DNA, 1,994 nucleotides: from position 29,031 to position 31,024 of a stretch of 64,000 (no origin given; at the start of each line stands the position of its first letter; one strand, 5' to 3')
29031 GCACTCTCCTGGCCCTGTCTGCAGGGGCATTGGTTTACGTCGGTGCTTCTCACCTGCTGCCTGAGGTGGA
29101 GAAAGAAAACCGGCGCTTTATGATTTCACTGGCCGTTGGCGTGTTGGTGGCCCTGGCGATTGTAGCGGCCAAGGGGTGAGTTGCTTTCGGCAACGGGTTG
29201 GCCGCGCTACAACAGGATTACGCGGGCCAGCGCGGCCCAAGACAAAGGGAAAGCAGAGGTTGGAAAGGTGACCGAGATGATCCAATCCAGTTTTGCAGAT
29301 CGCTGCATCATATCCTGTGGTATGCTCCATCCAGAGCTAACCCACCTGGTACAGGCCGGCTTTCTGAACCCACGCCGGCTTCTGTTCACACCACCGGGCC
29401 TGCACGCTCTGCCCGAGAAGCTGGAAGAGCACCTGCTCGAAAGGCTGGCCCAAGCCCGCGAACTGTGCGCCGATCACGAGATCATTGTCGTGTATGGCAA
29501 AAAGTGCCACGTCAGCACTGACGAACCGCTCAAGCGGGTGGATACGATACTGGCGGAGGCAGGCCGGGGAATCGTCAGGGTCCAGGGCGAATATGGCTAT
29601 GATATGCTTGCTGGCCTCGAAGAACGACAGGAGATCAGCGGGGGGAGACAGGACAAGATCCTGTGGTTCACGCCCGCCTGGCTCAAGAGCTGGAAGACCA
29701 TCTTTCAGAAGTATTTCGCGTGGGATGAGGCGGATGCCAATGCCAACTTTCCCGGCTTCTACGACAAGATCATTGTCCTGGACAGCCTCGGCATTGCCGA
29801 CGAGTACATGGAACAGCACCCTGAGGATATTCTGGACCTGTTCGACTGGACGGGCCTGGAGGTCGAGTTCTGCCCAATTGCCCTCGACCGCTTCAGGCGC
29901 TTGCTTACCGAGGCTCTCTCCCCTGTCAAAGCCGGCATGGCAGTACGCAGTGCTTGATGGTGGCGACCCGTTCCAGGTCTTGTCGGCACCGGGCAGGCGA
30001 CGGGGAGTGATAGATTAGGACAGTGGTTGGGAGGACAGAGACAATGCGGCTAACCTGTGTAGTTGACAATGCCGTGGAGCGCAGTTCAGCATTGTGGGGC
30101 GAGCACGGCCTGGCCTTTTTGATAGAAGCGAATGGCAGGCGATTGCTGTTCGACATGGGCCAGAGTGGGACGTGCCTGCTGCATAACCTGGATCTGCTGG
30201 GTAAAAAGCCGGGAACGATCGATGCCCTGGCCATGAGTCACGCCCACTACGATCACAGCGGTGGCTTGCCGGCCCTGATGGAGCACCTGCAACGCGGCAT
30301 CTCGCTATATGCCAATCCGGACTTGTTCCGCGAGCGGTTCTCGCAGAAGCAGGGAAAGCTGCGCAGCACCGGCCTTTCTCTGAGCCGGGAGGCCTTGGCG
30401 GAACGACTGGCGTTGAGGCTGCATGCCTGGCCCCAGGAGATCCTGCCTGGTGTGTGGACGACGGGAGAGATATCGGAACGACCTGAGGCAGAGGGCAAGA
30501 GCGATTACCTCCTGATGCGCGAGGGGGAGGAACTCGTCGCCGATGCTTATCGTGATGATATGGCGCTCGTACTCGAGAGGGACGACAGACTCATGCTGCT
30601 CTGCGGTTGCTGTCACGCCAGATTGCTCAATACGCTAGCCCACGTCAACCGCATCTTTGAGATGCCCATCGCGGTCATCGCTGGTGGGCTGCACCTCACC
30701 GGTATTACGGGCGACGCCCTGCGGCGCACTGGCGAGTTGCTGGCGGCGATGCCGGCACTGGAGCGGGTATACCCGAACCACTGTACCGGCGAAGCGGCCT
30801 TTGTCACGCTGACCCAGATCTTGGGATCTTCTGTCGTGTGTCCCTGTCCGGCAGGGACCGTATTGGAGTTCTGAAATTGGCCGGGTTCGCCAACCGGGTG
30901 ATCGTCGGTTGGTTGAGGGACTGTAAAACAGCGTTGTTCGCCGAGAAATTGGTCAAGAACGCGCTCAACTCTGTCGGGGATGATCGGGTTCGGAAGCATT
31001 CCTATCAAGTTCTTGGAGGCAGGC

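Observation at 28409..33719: Uncharacterised DUF1638 / MBL-fold / small ORF / COG0731 radical-SAM / tandem-USP / Fur-family operon behind a consensus promoter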

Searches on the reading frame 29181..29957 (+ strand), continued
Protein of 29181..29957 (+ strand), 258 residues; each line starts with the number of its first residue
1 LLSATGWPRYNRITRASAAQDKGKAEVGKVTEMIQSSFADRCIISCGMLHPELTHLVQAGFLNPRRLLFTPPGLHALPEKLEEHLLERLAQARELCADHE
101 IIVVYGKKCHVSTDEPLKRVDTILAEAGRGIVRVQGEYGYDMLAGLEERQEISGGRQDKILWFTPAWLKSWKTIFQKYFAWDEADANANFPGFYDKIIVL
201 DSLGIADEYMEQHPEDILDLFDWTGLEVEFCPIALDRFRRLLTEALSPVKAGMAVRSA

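Call 61: search_protein_families(library=pfam, proteins=[L008:1907-2497:-, L008:9703-10095:+, L010:9951-10619:+, L010:9671-9961:+, L008:10139-10459:+], max_evalue=0.001)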
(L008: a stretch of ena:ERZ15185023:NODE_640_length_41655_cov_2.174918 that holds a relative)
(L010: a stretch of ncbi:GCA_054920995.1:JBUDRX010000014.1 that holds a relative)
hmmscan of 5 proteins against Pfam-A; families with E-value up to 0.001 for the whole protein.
L008:1907-2497:- (196 aa): 2 families
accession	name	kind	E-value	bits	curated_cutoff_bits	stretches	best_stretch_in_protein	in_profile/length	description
PF02579.22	Nitro_FeMo-Co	-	8.5e-19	68.1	26.3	1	14-102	3-93/94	Dinitrogenase iron-molybdenum cofactor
PF17253.7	DUF5320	-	6.3e-08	34.1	27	1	119-194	21-99/99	Family of unknown function (DUF5320)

L008:9703-10095:+ (130 aa): 0 families

L010:9951-10619:+ (222 aa): 7 families
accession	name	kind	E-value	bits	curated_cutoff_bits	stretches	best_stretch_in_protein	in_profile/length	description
PF08241.18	Methyltransf_11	-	8.7e-18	65.2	21.2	1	45-127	1-89/95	Methyltransferase domain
PF13649.12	Methyltransf_25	-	4.6e-14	53.3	27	1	44-126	1-94/97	Methyltransferase domain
PF08242.18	Methyltransf_12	-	7.2e-10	39.9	30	1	45-126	1-93/98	Methyltransferase domain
PF07021.18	MetW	-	1.3e-09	38.4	21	1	38-127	11-104/193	Methionine biosynthesis protein MetW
PF13489.12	Methyltransf_23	-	6.2e-09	36.2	27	1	29-126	11-109/164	Methyltransferase domain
PF13847.12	Methyltransf_31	-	4.9e-06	26.7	27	1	42-128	5-104/145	Methyltransferase domain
PF01209.24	Ubie_methyltran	-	5.2e-05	23.1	20.1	1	39-134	46-152/233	ubiE/COQ5 methyltransferase family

L010:9671-9961:+ (96 aa): 2 families
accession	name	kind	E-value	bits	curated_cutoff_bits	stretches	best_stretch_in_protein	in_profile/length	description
PF07615.16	Ykof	-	2.5e-07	31.5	21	1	8-84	3-80/81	YKOF-related Family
PF01910.22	Thiamine_BP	-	3.9e-06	27.2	24.9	1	9-69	1-63/92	Thiamine-binding protein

L008:10139-10459:+ (107 aa): 0 families

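Call 68: search_protein_families(library=ncbifam, proteins=[L010:9951-10619:+, L008:9703-10095:+], max_evalue=0.001)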
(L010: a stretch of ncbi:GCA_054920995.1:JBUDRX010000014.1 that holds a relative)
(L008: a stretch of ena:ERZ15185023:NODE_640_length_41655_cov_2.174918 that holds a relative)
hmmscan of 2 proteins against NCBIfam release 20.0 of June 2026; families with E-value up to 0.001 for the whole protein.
L010:9951-10619:+ (222 aa): 16 families
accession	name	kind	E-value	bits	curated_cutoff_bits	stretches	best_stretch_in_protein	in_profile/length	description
NF045667.1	MTase_DVU1556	equivalog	1e-15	57.8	155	1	37-130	19-116/213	DVU_1556 family methyltransferase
NF001241.0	PRK00216.1-2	equivalog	6e-14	52.2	327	1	42-131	53-145/231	demethylmenaquinone methyltransferase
TIGR02072.1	BioC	equivalog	3.3e-10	40.2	184.95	1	33-130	25-130/244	malonyl-ACP O-methyltransferase BioC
TIGR01934.1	MenG_MenH_UbiE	subfamily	6.6e-10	38.7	158.35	1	40-135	39-143/223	ubiquinone/menaquinone biosynthesis methyltransferase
NF007610.0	PRK10258.1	equivalog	8.9e-09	35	342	1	28-128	28-133/251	malonyl-ACP O-methyltransferase BioC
NF043040.1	corrin_prot_MT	hypoth_equivalog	7.4e-08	32.1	180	1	21-77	25-78/216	corrinoid protein-associated methyltransferase CpaM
TIGR02081.1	metW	equivalog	7.5e-08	32.1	189.5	1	34-128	7-105/194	methionine biosynthesis protein MetW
NF041255.1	mycofact_MftM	equivalog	1.9e-07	30.7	200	1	40-129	139-237/289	mycofactocin oligosaccharide methyltransferase MftM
NF001244.0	PRK00216.1-5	equivalog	5.9e-07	29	216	1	41-135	49-155/236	bifunctional demethylmenaquinone methyltransferase/2-methoxy-6-polyprenyl-1,4-benzoquinol methylase UbiE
NF001243.0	PRK00216.1-4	equivalog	1.6e-06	27.7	235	1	42-128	49-146/237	demethylmenaquinone methyltransferase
TIGR02752.1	MenG_heptapren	equivalog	9.7e-06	25.3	419.85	1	42-128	47-144/231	demethylmenaquinone methyltransferase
NF045825.1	FAmtase_mtf2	equivalog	2.6e-05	23.6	400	1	43-127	61-152/248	fatty-acid O-methyltransferase Mtf2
NF004452.0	PRK05785.1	equivalog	0.00016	21.3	207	1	29-128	40-140/228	hypothetical protein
NF041820.1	daptide_MTase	equivalog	0.00029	20.4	175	1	34-76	32-72/243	daptide-type RiPP biosynthesis methyltransferase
NF045823.1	PthPhpthDimycoMt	equivalog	0.00039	19.7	300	1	43-128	69-161/256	phthiotriol/phenolphthiotriol dimycocerosates methyltransferase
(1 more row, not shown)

L008:9703-10095:+ (130 aa): 0 families
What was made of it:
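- The methyltransferase shows weak CpaM-like similarity (call 68).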

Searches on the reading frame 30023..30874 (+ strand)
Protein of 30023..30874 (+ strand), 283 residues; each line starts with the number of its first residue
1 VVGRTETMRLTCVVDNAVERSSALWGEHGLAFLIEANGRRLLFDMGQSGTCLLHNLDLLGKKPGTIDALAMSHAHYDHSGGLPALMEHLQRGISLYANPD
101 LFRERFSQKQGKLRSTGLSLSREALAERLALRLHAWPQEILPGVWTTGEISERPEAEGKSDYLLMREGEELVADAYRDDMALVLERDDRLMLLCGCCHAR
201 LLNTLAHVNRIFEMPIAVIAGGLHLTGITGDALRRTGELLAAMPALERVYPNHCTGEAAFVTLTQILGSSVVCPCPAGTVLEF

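Call 3: search_protein_families(library=pfam, proteins=[window:30023-30874:+], max_evalue=0.01)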
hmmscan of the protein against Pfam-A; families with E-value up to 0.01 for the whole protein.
window:30023-30874:+ (283 aa): 3 families
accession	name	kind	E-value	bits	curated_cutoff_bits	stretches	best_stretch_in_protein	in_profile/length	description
PF00753.33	Lactamase_B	-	7.2e-09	36.3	22.7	1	28-90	5-68/196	Metallo-beta-lactamase superfamily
PF12706.13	Lactamase_B_2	-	2.1e-06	27.9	27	1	39-101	1-66/200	Beta-lactamase superfamily domain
PF23023.1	Anti-Pycsar_Apyc1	-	0.0077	16.2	50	0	33-85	24-73/250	Anti-Pycsar protein Apyc1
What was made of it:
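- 30044..30874 (+): COG1237-type metallo-beta-lactamase-fold protein, 276 aa, with the HxHxDH motif (HAHYDH) intact. Pfam Lactamase_B (call 3).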

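Call 4: search_protein_families(library=ncbifam, proteins=[window:30023-30874:+], max_evalue=0.01)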
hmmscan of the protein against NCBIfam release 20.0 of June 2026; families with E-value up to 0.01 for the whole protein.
window:30023-30874:+ (283 aa): 26 families (the best 25 are shown)
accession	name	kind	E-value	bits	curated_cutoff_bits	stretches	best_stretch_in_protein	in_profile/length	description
TIGR02651.1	RNase_Z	equivalog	1.9e-06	27.2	292.95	1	31-89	20-75/302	ribonuclease Z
NF000801.0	PRK00055.1-3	equivalog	1.2e-05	24.5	252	1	31-89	22-77/307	ribonuclease Z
NF033105.1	bla_subclass_B3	equivalog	1.9e-05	24.1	240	1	31-86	25-82/257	subclass B3 metallo-beta-lactamase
NF045584.1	cas14_MBL_CASP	equivalog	5.5e-05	21.7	800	1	29-90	14-75/612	type VII CRISPR-associated protein Cas14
NF002558.0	PRK02126.1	subfamily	5.9e-05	22.2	315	1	34-88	23-70/345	ribonuclease Z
NF012229.1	bla_class_B_core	domain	6.7e-05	23.1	100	1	26-99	14-82/139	metallo-beta-lactamase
NF040874.1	blaPJM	exception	0.00011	21.9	630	1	34-87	63-118/301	PJM family subclass B3 metallo-beta-lactamase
NF008580.0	PRK11539.1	equivalog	0.00015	20.3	969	1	27-88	511-576/758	ComEC family protein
TIGR03675.1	arCOG00543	equivalog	0.00016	20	580.2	1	31-92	190-255/631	beta-CASP ribonuclease aCPSF1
NF040469.1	blaEFM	exception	0.00018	20.7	610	1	28-86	68-128/302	EFM family subclass B3 metallo-beta-lactamase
NF000439.2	blaAIM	exception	0.00031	20.4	675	1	33-87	62-118/303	AIM family subclass B3 metallo-beta-lactamase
NF041257.1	GntH_guanitoxin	equivalog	0.00034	19.6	333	1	28-86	30-88/374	guanitoxin biosynthesis MBL fold metallo-hydrolase GntH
NF002553.0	PRK02113.1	equivalog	0.0011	18.4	386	1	32-98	38-100/252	MBL fold metallo-hydrolase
NF040468.1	blaECM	exception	0.0018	17.6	640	1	31-82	73-126/303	ECM family subclass B3 metallo-beta-lactamase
NF000438.2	blaPOM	exception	0.0019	17.4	610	1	41-86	69-116/286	POM family subclass B3 metallo-beta-lactamase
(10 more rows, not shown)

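Call 9: search_solved_structures(query=window:30023-30874:+, max_evalue=0.01)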
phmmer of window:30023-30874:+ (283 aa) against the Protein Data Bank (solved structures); distinct sequences matched with E-value up to 0.01: 26.
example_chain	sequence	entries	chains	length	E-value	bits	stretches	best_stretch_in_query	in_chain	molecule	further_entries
2p4z_A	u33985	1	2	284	2.8e-24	88.7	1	12-268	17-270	Metal-dependent hydrolases of the beta-lactamase superfamily II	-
3h3e_A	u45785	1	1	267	8.4e-17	64.2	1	9-282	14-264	uncharacterized protein Tm1679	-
7dck_A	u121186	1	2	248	1.3e-16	63.6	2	6-97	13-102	Lactamase_B domain-containing protein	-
3ie1_A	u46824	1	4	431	1.7e-05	27.1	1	29-93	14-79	Ribonuclease TTHA0252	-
2dkf_A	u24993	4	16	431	1.7e-05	27.1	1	29-93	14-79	metallo-beta-lactamase superfamily protein | Ribonuclease TTHA0252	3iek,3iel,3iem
3ie2_A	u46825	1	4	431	1.7e-05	27.1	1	29-93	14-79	Ribonuclease TTHA0252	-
3idz_A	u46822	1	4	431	1.7e-05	27.1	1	29-93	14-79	Ribonuclease TTHA0252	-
3ie0_A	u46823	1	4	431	1.7e-05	27.1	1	29-93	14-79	Ribonuclease TTHA0252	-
4p62_A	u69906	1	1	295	7e-05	25.1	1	31-97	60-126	Metallo-beta-lactamase AIM-1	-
8gyg_A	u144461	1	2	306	0.00013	24.3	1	36-87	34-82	Arysulfatase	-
4ax0_B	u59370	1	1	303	0.00015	24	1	31-97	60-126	METALLO-BETA-LACTAMASE AIM-1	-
4ax1_B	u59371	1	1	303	0.00015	24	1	31-97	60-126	METALLO-BETA-LACTAMASE AIM-1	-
4awy_B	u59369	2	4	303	0.00015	24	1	31-97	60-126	METALLO-BETA-LACTAMASE AIM-1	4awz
3a4y_A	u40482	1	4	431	0.00041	22.6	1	29-93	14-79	Ribonuclease TTHA0252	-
8u00_A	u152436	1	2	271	0.00051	22.3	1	32-86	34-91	Metallo-beta-lactamase superfamily protein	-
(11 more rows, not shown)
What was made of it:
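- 30044..30874 (+): PDB 2p4z at E 2.8e-24, 3h3e (TM1679) and 7dck (call 9).
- On COG1237-type MBL fold: 2p4z at E 2.8e-24 covering residues 12-268, and 3h3e at E 8e-17 (call 9).
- Closest known: COG1237 / K06897 MBL-fold proteins. Same: Sequence match to 2p4z at E 2.8e-24 over the full length (call 9).
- Checked: The best PDB matches are 2p4z and TM1679 (call 9).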

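Call 83: find_homologous_proteins(query=window:30044-30874:+, max_evalue=1e-10)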
Query window:30044-30874:+ (276 aa): 1623 proteins with E <= 1e-10 among 8000 candidates; the best 120 are listed.
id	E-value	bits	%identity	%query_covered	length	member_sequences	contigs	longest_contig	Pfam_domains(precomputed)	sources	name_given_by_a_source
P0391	2.0e-174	596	96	100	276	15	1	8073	PF12706.14,PF23023.2,PF00753.34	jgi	-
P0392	7.9e-154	528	86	100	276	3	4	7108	PF12706.14,PF23023.2,PF00753.34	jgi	jgi:7,8-dihydropterin-6-yl-methyl-4-(beta-D-ribofuranosyl)aminobenzene 5'-phosphate synthase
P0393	1.2e-152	525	85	100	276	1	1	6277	PF12706.14,PF23023.2,PF00753.34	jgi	jgi:7,8-dihydropterin-6-yl-methyl-4-(beta-D-ribofuranosyl)aminobenzene 5'-phosphate synthase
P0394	1.5e-146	505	83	100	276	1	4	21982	PF12706.14,PF23023.2,PF00753.34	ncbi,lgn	-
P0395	3.3e-144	497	80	100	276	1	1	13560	PF12706.14,PF23023.2,PF00753.34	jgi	jgi:7,8-dihydropterin-6-yl-methyl-4-(beta-D-ribofuranosyl)aminobenzene 5'-phosphate synthase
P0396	2.4e-137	474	76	100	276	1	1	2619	PF12706.14,PF23023.2,PF00753.34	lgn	-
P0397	9.8e-136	469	77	100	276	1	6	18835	PF12706.14,PF23023.2,PF00753.34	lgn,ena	-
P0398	2.0e-135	468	78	100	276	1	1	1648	PF12706.14,PF23023.2,PF00753.34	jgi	-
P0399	6.4e-135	466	76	100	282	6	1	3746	PF12706.14,PF23023.2,PF00753.34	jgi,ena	-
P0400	9.1e-135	466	76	100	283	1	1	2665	PF12706.14,PF23023.2,PF00753.34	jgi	jgi:7,8-dihydropterin-6-yl-methyl-4-(beta-D-ribofuranosyl)aminobenzene 5'-phosphate synthase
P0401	2.9e-134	464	75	100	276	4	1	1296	PF12706.14,PF23023.2,PF00753.34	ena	-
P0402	3.1e-134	464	75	100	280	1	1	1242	PF12706.14,PF23023.2,PF00753.34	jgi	jgi:7,8-dihydropterin-6-yl-methyl-4-(beta-D-ribofuranosyl)aminobenzene 5'-phosphate synthase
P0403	1.9e-133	462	76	100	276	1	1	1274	PF12706.14,PF23023.2,PF00753.34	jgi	-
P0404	7.4e-132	456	75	100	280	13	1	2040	PF12706.14,PF23023.2,PF00753.34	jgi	jgi:7,8-dihydropterin-6-yl-methyl-4-(beta-D-ribofuranosyl)aminobenzene 5'-phosphate synthase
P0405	7.4e-132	456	75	100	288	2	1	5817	PF12706.14,PF23023.2,PF00753.34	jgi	jgi:7,8-dihydropterin-6-yl-methyl-4-(beta-D-ribofuranosyl)aminobenzene 5'-phosphate synthase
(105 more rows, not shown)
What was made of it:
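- Gene identities (calls 3, 4, 9, 83).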

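Call 84: find_encoding_contigs(protein=P0394, flank=8000, max_places=2)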
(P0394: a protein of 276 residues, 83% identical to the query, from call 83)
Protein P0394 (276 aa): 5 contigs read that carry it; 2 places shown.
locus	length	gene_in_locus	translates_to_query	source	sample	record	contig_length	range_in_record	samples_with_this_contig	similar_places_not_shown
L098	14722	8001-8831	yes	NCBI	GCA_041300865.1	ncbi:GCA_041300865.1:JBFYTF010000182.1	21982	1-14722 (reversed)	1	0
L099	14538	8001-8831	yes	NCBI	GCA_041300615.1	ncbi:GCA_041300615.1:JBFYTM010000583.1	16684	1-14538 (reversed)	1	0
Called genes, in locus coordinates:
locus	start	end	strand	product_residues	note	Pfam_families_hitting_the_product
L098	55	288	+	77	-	-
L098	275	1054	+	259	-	PF13938:DUF4213, PF04016:DUF364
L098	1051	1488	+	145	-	PF08821:CGGC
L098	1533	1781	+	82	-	PF17253:DUF5320 (weak)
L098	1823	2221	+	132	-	PF17253:DUF5320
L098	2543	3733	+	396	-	PF07690:MFS_1, PF12832:MFS_1_like (weak), PF07690:MFS_1, PF05977:MFS_3 (weak)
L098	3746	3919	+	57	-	-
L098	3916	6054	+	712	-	PF02629:CoA_binding, PF13380:CoA_binding_2, PF13607:Succ_CoA_lig, PF19045:Ligase_CoA_2, PF13549:ATP-grasp_5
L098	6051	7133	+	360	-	PF01656:CbiA (faint), PF13500:AAA_26, PF07085:DRTGG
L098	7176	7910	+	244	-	PF02535:Zip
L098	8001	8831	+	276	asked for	PF00753:Lactamase_B, PF23023:Anti-Pycsar_Apyc1, PF12706:Lactamase_B_2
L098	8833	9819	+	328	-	PF04055:Radical_SAM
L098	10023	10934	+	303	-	PF00582:Usp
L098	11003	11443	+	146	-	PF00582:Usp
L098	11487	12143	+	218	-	PF13489:Methyltransf_23, PF07021:MetW, PF13847:Methyltransf_31 (faint), PF08241:Methyltransf_11, PF08242:Methyltransf_12, PF13649:Methyltransf_25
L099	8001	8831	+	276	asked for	PF00753:Lactamase_B, PF23023:Anti-Pycsar_Apyc1, PF12706:Lactamase_B_2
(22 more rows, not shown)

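Call 85: find_encoding_contigs(protein=P0392, flank=7000, max_places=2)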
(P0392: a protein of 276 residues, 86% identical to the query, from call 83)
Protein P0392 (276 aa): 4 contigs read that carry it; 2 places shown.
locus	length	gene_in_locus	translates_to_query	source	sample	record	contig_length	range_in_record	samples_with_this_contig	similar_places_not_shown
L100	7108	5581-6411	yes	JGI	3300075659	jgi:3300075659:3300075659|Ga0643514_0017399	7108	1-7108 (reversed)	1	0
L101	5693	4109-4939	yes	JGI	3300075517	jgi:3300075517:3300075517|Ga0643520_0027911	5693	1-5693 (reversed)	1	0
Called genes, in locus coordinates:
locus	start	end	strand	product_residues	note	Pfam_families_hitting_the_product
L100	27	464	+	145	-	PF08821:CGGC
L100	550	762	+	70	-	-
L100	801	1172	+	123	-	PF17253:DUF5320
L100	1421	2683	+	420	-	PF00083:Sugar_tr (faint), PF07690:MFS_1, PF12832:MFS_1_like (weak), PF07690:MFS_1, PF05977:MFS_3 (weak)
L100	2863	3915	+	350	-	PF13500:AAA_26, PF07085:DRTGG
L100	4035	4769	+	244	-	PF02535:Zip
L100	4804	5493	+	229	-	PF07796:DUF1638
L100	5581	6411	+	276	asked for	PF00753:Lactamase_B, PF23023:Anti-Pycsar_Apyc1, PF12706:Lactamase_B_2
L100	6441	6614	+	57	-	-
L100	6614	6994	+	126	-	-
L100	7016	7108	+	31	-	?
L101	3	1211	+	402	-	?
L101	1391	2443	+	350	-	PF13500:AAA_26, PF07085:DRTGG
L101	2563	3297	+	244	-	PF02535:Zip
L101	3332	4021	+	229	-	PF07796:DUF1638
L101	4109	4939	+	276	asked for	PF00753:Lactamase_B, PF23023:Anti-Pycsar_Apyc1, PF12706:Lactamase_B_2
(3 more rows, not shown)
